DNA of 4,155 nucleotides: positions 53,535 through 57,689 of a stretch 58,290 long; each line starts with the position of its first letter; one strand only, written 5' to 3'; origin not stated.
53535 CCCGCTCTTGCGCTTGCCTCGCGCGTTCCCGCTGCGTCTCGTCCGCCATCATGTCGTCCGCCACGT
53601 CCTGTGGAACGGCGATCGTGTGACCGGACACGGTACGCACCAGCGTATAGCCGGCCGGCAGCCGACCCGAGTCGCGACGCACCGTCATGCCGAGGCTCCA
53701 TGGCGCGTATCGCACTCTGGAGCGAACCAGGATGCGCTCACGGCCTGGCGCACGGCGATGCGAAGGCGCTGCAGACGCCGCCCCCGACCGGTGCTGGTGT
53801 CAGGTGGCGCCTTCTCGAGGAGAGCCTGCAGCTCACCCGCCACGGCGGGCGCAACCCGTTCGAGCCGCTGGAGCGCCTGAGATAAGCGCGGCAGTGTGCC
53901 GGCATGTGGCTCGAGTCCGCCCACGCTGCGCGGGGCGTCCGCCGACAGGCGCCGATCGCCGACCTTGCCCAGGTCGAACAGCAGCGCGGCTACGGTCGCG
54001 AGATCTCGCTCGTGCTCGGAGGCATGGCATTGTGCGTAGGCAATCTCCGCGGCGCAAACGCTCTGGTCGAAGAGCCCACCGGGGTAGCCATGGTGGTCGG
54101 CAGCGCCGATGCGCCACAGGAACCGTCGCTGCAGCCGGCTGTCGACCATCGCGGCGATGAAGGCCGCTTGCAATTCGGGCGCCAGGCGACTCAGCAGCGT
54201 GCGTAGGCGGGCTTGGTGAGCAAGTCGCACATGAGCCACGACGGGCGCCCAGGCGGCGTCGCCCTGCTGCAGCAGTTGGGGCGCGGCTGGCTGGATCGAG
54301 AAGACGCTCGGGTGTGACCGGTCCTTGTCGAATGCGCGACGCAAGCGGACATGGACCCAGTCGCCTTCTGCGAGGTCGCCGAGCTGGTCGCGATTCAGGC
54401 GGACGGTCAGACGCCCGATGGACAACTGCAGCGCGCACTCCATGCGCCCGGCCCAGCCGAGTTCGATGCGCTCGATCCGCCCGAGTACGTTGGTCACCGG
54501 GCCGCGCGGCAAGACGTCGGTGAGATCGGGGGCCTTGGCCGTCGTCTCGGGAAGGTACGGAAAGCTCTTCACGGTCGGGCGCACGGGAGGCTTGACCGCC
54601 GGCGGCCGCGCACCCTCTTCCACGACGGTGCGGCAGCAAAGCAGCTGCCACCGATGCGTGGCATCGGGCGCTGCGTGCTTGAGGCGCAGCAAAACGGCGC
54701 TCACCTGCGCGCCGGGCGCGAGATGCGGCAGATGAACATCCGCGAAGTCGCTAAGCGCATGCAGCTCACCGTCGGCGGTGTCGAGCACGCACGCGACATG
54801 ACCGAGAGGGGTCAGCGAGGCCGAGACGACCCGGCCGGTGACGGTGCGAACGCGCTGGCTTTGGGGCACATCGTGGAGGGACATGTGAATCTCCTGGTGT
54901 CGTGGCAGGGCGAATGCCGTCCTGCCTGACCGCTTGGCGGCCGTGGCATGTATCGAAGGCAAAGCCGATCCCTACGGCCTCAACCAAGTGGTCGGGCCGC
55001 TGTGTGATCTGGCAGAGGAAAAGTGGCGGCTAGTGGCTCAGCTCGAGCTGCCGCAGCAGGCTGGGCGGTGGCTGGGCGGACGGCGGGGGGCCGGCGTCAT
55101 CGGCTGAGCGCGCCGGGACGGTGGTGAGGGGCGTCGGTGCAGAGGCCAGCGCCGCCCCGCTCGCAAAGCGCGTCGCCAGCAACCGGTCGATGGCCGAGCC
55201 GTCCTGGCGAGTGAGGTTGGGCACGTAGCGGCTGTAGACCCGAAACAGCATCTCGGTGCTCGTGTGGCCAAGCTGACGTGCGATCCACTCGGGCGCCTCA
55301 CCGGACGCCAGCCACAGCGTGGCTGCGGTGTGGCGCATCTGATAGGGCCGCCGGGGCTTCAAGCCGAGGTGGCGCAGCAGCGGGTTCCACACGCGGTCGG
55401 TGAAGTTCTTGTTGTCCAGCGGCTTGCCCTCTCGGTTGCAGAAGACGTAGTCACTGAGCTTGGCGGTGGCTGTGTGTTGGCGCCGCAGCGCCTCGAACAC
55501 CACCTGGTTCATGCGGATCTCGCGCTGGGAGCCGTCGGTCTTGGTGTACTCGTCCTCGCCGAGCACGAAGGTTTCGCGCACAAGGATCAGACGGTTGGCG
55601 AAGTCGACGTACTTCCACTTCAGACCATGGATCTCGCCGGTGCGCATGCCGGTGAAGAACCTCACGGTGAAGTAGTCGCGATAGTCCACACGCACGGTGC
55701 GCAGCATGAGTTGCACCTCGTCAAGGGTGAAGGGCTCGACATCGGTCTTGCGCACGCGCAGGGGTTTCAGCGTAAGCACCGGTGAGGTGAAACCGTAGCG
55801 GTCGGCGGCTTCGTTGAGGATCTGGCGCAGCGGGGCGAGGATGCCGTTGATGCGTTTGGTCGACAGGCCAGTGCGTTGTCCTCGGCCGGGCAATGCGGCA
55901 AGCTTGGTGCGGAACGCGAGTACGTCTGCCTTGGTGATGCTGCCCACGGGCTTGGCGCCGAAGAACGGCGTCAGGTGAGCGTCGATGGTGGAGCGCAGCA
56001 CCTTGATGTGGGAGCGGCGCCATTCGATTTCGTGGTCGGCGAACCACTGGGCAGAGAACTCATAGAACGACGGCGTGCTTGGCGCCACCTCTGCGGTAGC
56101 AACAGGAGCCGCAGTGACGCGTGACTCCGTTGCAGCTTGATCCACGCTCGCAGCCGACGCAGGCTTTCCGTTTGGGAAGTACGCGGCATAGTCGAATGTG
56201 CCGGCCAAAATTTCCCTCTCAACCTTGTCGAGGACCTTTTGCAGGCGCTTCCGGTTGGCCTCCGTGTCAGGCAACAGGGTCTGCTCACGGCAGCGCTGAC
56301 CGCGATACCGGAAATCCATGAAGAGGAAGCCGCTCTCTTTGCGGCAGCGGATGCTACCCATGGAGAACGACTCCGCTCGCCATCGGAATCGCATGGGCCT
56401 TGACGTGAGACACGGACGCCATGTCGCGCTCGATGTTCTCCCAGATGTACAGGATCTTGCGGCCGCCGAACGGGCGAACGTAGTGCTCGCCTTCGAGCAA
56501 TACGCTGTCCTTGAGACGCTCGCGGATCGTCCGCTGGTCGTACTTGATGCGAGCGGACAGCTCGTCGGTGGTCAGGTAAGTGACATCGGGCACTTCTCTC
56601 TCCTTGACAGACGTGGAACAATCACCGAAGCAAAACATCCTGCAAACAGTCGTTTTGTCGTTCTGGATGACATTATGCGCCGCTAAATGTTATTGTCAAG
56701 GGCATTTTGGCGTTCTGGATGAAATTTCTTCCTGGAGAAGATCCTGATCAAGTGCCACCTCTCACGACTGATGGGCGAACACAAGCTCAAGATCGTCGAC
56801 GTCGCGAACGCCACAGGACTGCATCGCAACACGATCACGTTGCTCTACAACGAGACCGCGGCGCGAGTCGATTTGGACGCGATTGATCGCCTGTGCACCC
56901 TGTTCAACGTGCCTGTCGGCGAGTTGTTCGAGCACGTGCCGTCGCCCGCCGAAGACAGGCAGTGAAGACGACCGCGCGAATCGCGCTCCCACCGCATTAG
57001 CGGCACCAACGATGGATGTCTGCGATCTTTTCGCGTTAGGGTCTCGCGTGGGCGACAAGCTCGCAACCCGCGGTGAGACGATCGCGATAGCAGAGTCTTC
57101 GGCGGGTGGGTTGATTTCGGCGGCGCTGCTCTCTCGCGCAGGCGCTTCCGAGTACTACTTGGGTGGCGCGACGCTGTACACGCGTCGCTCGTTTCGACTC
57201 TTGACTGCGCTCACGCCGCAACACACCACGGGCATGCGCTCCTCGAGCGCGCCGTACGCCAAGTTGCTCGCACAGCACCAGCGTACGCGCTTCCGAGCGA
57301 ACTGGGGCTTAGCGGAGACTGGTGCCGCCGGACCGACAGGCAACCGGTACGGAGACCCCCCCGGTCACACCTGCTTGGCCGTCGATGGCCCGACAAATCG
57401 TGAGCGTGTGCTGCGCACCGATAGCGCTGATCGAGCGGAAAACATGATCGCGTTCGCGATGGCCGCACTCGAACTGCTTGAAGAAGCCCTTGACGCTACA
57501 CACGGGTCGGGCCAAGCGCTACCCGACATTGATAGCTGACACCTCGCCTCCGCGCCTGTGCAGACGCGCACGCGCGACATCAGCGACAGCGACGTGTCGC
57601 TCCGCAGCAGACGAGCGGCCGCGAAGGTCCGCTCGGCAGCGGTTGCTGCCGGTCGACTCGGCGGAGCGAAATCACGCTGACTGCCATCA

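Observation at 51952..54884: Three-gene module next to the integrase: tandem-OB/degenerate-HD protein, protease-less Lon-like AAA+, and DUF2384 antitoxin-like protein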

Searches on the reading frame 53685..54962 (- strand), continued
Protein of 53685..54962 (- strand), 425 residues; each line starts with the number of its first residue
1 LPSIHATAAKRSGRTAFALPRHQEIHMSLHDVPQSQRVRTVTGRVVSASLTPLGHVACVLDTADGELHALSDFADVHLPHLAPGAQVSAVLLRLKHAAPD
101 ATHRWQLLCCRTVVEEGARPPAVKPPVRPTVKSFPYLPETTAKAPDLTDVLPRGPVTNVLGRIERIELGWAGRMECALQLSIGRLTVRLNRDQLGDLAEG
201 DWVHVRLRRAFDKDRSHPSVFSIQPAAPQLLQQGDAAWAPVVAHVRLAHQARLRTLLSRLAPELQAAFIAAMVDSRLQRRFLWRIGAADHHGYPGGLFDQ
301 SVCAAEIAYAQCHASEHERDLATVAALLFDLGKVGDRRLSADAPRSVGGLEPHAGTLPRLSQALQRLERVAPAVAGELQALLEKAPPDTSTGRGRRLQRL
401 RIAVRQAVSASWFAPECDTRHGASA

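Call 88: fold_search(model_id=the predicted structure, library=viral)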
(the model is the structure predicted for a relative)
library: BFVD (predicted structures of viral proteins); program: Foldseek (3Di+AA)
matches with E <= 10: 841; with E <= 0.001: 23
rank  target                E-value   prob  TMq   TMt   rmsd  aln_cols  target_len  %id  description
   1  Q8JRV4                2.0e-06  1.00  0.17  0.19  18.7       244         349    8  Late expression factor 3 [Phthorimaea operculella granulovirus]
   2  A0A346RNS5            5.0e-06  1.00  0.16  0.15  19.5       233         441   13  Lef-3 [Cryptophlebia peltastica nucleopolyhedrovirus]
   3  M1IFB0                1.9e-05  1.00  0.13  0.15  16.9       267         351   11  (no name in the UniProt tables at hand)
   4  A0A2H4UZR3            2.5e-05  1.00  0.16  0.18  18.8       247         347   10  LEF-3 [Operophtera brumata nucleopolyhedrovirus]
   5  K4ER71                2.6e-05  1.00  0.15  0.18  18.7       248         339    9  Lef-3 [Epinotia aporema granulovirus]
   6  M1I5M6                2.6e-05  1.00  0.13  0.16  20.7       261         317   12  Surface protein [Paramecium bursaria Chlorella virus IL3A]
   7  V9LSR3                3.1e-05  1.00  0.16  0.21  19.6       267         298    9  DekiORF86 (Fragment) [Dendrolimus kikuchii nucleopolyhedrovirus]
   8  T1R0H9                3.3e-05  1.00  0.16  0.15  20.0       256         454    8  LEF-3 [Chrysodeixis chalcites nucleopolyhedrovirus]
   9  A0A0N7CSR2            4.5e-05  1.00  0.17  0.16  18.9       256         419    8  LEF-3 [Buzura suppressaria nuclear polyhedrosis virus]
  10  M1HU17                4.7e-05  1.00  0.13  0.09  16.2       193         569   15  (no name in the UniProt tables at hand)
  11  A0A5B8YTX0            5.2e-05  1.00  0.16  0.12  20.6       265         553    8  LEF-3 [Chrysodeixis includens nucleopolyhedrovirus]
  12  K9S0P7                5.8e-05  1.00  0.15  0.17  18.3       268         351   11  (no name in the UniProt tables at hand)
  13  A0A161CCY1            8.3e-05  1.00  0.17  0.17  18.0       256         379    7  LEF-3 [Urbanus proteus nucleopolyhedrovirus]
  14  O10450                1.1e-04  1.00  0.17  0.19  18.7       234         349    8  LEF-3 [Spodoptera littoralis nuclear polyhedrosis virus]
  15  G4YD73                2.9e-04  1.00  0.15  0.28  15.5       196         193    9  (no name in the UniProt tables at hand)
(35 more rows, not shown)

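Call 91: search_protein_families(library=padloc, proteins=[L136:8562-9335:+], max_evalue=0.00001)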
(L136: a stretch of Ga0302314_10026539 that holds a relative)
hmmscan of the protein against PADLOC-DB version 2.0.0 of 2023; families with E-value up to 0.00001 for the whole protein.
L136:8562-9335:+ (258 aa): 40 families (the best 25 are shown)
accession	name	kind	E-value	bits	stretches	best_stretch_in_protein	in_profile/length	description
PDLC00086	GajA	-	4.3e-58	195.5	1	92-253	1-155/600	AAA ATPase domain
PDLC00094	GajA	-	4e-13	46.7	1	92-162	1-71/569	AAA ATPase domain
PDLC02979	AriA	-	1.8e-12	45.8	1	92-146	1-57/373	-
PDLC02358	Old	-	5.1e-11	40.1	1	92-149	2-59/578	Old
PDLC00070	GajA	-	5.4e-11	39.8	1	92-156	1-65/596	AAA ATPase domain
PDLC00062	GajA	-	1.8e-10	37.9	1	92-165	1-74/639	AAA ATPase domain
PDLC00067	GajA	-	4.4e-10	36.7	1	93-141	4-52/604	AAA ATPase domain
PDLC04168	GajA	-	8.2e-10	36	1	92-158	1-66/570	-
PDLC00069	GajA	-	2.4e-09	34.2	1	94-157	3-64/687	AAA ATPase domain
PDLC00077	GajA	-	5.8e-09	33.1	1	92-156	1-68/616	AAA ATPase domain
PDLC00090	GajA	-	8e-09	32.7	1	92-180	1-82/659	AAA ATPase domain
PDLC00102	GajA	-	1.5e-08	31.6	1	92-154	1-63/532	AAA ATPase domain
PDLC00271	PtuA1|PtuA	-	2.6e-08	31.8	1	92-137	1-47/421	AAA ATPase domain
PDLC00085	GajA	-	6e-08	29.9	1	92-155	1-59/580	AAA ATPase domain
PDLC00071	GajA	-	6.9e-08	29.7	1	92-155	1-64/588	AAA ATPase domain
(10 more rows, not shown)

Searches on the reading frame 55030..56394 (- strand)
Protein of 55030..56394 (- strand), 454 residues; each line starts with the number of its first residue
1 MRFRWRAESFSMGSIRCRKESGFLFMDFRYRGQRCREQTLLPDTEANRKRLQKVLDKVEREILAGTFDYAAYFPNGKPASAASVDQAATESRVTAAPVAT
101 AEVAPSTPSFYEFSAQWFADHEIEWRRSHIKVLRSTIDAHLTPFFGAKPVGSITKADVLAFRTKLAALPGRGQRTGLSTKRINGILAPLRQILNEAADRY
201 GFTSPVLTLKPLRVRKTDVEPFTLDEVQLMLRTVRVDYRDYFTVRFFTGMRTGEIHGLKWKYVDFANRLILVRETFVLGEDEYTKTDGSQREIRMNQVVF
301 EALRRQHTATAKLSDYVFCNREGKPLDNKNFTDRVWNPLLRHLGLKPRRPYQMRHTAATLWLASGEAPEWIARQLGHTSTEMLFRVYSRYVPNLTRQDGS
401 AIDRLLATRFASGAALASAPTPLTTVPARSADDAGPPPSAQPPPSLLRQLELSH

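Call 4: search_protein_families(library=pfam, proteins=[window:55030-56394:-], max_evalue=0.1)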
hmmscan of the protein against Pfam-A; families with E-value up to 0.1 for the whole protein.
window:55030-56394:- (454 aa): 5 families
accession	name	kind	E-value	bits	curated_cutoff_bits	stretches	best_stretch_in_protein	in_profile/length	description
PF12167.14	Arm-DNA-bind_2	-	2.1e-23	82.5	22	1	12-75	1-63/65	Arm DNA-binding domain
PF00589.27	Phage_integrase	-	1.1e-20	74.5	27.1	1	226-388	7-166/172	Phage integrase family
PF14659.12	Phage_int_SAM_3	-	3.7e-07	30.7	22.6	1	110-165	2-57/58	Phage integrase, N-terminal SAM-like domain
PF22022.2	Phage_int_M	-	8.9e-07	29.5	27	1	110-161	1-52/96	Phage integrase central domain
PF15443.11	DUF4630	-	0.035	14.8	25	1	51-110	25-83/155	Domain of unknown function (DUF4630)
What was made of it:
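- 55030..56361 (-): Tyrosine integrase (Arm-DNA-bind_2 + SAM-like + catalytic domain). Pfam, call 4.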

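Call 5: search_protein_families(library=padloc, proteins=[window:55030-56394:-], max_evalue=0.1)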
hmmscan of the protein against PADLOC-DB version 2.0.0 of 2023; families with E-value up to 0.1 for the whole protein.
window:55030-56394:- (454 aa): 0 families

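Call 6: search_protein_families(library=ncbifam, proteins=[window:55030-56394:-], max_evalue=0.1)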
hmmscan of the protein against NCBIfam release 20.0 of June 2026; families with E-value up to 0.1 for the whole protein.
window:55030-56394:- (454 aa): 8 families
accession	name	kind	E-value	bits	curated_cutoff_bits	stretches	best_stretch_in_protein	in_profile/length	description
NF040815.2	recomb_XerA_Arch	equivalog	4.8e-15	55.8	220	1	143-381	29-246/263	site-specific tyrosine recombinase/integron integrase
TIGR02224.1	recomb_XerC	equivalog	4.1e-10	39.5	335.15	1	205-379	90-267/295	tyrosine recombinase XerC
TIGR02225.1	recomb_XerD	equivalog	5.1e-06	26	329.6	1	203-380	85-265/290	site-specific tyrosine recombinase XerD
NF002331.0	PRK01287.1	subfamily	1.7e-05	23.9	371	1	244-387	170-309/365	site-specific tyrosine recombinase XerC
TIGR02249.1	integrase_gron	subfamily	2.1e-05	24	265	1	222-275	102-155/315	integron integrase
NF003462.0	PRK05084.1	equivalog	0.0032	16.2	267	1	346-382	301-337/360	tyrosine recombinase XerS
NF011946.0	PRK15417.1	equivalog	0.0037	16.5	435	0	222-275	117-170/337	integron integrase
NF001399.0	PRK00283.1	subfamily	0.0055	16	279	1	224-379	116-273/300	tyrosine recombinase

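Call 33: search_protein_families(library=phrogs, proteins=[window:55030-56394:-], max_evalue=0.01)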
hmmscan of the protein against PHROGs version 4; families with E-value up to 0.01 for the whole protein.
window:55030-56394:- (454 aa): 5 families
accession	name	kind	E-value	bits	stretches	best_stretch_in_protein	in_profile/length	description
phrog_1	-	integration and excision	1.7e-60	206.9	1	21-411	121-456/611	integrase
phrog_216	-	integration and excision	1.4e-29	104.2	1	195-393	27-227/301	integrase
phrog_7685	-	integration and excision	5.3e-11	43.5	1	285-404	123-237/240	integrase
phrog_12766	-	unknown function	5.3e-08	33.6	1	24-83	17-76/82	-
phrog_27762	-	unknown function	0.0079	17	0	362-390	11-41/57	-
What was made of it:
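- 55030..56361 (-): PHROG integrase at 2e-60, call 33.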

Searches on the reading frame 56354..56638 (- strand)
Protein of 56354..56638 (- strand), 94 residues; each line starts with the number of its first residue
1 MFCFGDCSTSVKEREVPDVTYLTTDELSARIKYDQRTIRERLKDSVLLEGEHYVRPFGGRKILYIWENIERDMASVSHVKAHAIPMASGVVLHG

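Call 4: search_protein_families(library=pfam, proteins=[window:56354-56638:-], max_evalue=0.1)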
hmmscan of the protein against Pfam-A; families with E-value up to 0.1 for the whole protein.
window:56354-56638:- (94 aa): 0 families

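Call 33: search_protein_families(library=phrogs, proteins=[window:56354-56638:-], max_evalue=0.01)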
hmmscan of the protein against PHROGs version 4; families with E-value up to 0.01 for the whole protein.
window:56354-56638:- (94 aa): 0 families

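Call 86: search_protein_families(library=ncbifam, proteins=[window:56354-56638:-], max_evalue=0.01)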
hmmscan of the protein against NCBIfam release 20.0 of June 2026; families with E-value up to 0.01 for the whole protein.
window:56354-56638:- (94 aa): 0 families
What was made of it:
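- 56354..56593 (-): Small Xis/AlpA-like protein (79 aa from a GTG after AAGGAG), first gene of the operon; it overlaps int. It has no Pfam, NCBIfam or PHROG hit (calls 4, 33, 86).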

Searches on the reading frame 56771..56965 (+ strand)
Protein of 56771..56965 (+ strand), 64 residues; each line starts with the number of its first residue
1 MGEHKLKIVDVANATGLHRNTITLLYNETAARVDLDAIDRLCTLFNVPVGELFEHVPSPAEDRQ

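Call 4: search_protein_families(library=pfam, proteins=[window:56771-56965:+], max_evalue=0.1)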
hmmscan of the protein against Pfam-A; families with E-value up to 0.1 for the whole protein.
window:56771-56965:+ (64 aa): 3 families
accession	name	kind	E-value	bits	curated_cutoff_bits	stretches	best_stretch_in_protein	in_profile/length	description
PF13443.12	HTH_26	-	8e-16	58.5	22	1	1-57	6-62/63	Cro/C1-type HTH DNA-binding domain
PF13560.12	HTH_31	-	0.00064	20.4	27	1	5-52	14-60/64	Helix-turn-helix domain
PF01381.28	HTH_3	-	0.015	15.8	23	1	3-52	7-55/55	Helix-turn-helix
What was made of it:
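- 56771..56965 (+): Divergently transcribed Cro/CI-type repressor (HTH_26, 64 aa). Pfam HTH_26 at 8e-16 (call 4).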

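Call 33: search_protein_families(library=phrogs, proteins=[window:56771-56965:+], max_evalue=0.01)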
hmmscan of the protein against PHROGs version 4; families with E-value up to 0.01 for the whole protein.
window:56771-56965:+ (64 aa): 4 families
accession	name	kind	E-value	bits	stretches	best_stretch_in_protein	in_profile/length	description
phrog_38620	-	transcription regulation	6.2e-09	37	1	1-55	10-64/174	transcriptional regulator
phrog_24334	-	unknown function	3.9e-08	34.5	1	1-54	11-64/190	-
phrog_8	-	transcription regulation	0.00013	22.5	1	3-53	87-136/346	transcriptional regulator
phrog_4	-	transcription regulation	0.0063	16.5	1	1-54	144-193/400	transcriptional repressor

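Call 86: search_protein_families(library=ncbifam, proteins=[window:56771-56965:+], max_evalue=0.01)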
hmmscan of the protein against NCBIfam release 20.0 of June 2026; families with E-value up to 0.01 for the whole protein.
window:56771-56965:+ (64 aa): 1 family
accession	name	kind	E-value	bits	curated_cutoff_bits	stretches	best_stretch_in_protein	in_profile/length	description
NF041575.1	antitoxPezA_Strep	equivalog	0.0016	18.4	290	1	4-49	13-57/158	type II toxin-antitoxin system antitoxin PezA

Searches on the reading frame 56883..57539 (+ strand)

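Call 49: search_protein_families(library=pfam, proteins=[window:56883-57539:+], max_evalue=0.05)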
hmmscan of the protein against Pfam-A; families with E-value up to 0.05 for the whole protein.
window:56883-57539:+ (218 aa): 1 family
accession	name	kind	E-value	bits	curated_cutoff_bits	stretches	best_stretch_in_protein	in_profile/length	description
PF02464.23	CinA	-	1.4e-34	119.4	23.5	1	53-202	5-154/155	Competence-damaged protein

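Call 91: search_protein_families(library=padloc, proteins=[window:57012-57539:+], max_evalue=0.00001)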
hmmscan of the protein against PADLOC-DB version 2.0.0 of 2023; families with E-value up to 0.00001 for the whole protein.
window:57012-57539:+ (175 aa): 0 families
